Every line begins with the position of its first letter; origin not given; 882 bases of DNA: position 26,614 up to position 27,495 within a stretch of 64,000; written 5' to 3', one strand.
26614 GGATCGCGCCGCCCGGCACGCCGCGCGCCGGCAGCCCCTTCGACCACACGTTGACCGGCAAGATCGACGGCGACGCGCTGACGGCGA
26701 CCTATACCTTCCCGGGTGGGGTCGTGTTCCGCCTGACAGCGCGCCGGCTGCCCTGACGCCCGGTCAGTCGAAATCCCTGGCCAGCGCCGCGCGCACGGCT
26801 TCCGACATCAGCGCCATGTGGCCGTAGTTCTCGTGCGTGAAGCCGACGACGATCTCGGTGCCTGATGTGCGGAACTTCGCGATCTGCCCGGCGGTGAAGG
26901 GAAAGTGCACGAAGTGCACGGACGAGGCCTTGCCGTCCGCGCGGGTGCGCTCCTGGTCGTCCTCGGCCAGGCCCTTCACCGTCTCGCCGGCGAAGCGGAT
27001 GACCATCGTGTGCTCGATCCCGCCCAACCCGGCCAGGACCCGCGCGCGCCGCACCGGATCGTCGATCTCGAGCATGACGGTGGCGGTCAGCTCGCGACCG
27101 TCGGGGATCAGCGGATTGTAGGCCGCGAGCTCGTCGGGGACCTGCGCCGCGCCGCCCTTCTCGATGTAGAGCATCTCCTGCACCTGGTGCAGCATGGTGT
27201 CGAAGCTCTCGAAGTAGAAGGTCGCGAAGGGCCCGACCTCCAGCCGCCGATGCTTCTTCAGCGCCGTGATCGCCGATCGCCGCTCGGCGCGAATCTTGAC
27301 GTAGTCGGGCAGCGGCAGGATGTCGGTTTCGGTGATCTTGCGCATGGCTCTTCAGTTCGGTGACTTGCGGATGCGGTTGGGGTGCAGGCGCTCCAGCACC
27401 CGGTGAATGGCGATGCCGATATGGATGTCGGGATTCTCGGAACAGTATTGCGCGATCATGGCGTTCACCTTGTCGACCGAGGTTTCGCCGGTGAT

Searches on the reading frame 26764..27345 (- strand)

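Call 94: search_protein_families(library=pfam, proteins=[window:26764-27345:-], max_evalue=0.001)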
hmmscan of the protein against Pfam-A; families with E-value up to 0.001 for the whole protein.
window:26764-27345:- (193 aa): 1 family
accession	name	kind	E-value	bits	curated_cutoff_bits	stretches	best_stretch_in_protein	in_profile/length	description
PF12007.14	DUF3501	-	7.6e-57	192.8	25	1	3-192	1-187/187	Protein of unknown function (DUF3501)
